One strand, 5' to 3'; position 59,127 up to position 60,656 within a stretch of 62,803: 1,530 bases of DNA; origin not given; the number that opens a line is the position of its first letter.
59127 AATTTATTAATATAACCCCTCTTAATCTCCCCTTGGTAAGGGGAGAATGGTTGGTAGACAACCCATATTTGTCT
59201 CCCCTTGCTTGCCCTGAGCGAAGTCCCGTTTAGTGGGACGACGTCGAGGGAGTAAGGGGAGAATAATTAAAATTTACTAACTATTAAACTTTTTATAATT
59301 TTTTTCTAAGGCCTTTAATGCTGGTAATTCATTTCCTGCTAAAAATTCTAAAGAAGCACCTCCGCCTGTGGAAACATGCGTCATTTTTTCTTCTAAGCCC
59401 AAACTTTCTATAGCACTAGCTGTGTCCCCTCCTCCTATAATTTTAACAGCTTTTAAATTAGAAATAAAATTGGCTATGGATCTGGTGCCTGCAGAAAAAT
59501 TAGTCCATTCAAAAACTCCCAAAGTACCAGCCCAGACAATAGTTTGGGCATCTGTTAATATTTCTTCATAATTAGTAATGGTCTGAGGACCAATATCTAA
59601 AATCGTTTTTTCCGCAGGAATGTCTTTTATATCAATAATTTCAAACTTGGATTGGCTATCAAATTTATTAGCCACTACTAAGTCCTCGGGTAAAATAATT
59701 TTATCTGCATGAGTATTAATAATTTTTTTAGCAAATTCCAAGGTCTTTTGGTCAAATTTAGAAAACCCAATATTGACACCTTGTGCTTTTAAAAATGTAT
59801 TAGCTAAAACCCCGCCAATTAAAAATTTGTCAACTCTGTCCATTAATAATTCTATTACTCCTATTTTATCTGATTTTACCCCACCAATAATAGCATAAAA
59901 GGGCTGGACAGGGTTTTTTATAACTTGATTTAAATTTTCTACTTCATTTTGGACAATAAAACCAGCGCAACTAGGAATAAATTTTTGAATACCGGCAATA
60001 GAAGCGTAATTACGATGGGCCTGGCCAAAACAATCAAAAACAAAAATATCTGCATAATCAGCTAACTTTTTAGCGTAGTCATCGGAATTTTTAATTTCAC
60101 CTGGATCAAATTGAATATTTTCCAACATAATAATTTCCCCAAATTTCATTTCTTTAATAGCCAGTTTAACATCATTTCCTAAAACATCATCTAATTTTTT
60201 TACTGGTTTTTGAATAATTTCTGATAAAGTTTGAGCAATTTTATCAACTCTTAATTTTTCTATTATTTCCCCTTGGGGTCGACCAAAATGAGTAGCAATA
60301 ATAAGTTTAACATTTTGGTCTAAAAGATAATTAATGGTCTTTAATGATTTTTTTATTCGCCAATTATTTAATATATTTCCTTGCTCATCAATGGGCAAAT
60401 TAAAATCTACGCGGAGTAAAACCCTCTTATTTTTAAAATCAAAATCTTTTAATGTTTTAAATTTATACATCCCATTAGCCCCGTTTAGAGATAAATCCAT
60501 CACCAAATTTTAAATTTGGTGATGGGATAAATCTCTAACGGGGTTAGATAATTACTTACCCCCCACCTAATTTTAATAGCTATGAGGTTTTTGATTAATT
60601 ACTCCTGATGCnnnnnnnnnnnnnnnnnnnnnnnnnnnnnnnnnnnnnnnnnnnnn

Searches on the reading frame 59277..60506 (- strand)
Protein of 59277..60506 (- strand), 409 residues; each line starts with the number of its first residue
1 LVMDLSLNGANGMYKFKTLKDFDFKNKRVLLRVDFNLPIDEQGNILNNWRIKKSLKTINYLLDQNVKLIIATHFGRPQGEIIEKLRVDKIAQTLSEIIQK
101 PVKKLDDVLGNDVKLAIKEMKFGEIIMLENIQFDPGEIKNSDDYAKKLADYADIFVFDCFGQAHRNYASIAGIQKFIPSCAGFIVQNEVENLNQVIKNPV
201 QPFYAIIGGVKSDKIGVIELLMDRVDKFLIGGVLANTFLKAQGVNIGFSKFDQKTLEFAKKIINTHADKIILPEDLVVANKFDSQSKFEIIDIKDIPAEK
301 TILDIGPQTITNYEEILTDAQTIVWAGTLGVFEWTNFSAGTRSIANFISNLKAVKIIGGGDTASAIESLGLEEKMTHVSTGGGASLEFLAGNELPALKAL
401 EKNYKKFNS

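Call 14: search_protein_families(library=pfam, proteins=[window:59277-60506:-])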
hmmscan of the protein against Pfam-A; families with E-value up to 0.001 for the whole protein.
window:59277-60506:- (409 aa): 1 family
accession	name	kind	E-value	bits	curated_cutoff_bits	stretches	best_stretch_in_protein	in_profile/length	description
PF00162.24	PGK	-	2.4e-136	455.2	27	1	19-391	1-378/379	Phosphoglycerate kinase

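Call 95: find_homologous_proteins(query=window:59277-60470:-, max_evalue=1e-150)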
Query window:59277-60470:- (397 aa): 7 proteins with E <= 1e-150 among 8000 candidates.
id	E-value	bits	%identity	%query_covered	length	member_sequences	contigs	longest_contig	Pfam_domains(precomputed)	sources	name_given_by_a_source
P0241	1.8e-220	750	84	99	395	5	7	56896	PF00162.25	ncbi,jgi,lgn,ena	-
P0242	1.1e-198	678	86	89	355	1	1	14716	PF00162.25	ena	-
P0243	2.4e-182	624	70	100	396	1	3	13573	PF00162.25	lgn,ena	-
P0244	2.7e-182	624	69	100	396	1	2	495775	PF00162.25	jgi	jgi:phosphoglycerate kinase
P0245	5.4e-180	617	69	100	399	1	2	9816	PF00162.25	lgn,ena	-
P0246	8.3e-166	570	65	98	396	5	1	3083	PF00162.25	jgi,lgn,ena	-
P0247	3.4e-158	545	62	100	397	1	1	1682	PF00162.25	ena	-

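Call 96: find_encoding_contigs(protein=P0241, flank=6000, max_places=2)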
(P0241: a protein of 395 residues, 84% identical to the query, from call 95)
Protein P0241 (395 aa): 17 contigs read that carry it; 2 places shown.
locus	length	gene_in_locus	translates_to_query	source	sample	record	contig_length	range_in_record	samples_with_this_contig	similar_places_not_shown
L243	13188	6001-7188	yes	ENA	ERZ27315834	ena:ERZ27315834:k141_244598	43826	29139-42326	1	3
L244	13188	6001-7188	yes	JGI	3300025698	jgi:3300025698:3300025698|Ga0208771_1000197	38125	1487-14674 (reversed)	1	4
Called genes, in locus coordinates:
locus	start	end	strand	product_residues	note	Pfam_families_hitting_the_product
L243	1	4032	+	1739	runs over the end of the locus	PF10102:DUF2341, PF13385:Laminin_G_3, PF02210:Laminin_G_2 (faint), PF13385:Laminin_G_3, PF02973:Sialidase (faint), PF13385:Laminin_G_3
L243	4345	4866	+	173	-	-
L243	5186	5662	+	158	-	-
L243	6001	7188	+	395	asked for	PF00162:PGK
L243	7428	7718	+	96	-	-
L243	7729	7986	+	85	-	PF01541:GIY-YIG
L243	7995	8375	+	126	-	-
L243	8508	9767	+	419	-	PF03952:Enolase_N, PF00113:Enolase_C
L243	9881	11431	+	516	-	PF01676:Metalloenzyme, PF06415:iPGM_N, PF00884:Sulfatase (faint), PF01663:Phosphodiest (weak)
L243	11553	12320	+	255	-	PF01676:Metalloenzyme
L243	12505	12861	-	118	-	PF02681:DUF212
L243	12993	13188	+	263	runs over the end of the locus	PF02673:BacA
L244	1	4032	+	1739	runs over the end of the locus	PF10102:DUF2341, PF13385:Laminin_G_3, PF02210:Laminin_G_2 (faint), PF13385:Laminin_G_3, PF02973:Sialidase (faint), PF13385:Laminin_G_3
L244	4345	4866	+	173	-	-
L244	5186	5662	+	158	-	-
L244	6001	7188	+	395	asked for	PF00162:PGK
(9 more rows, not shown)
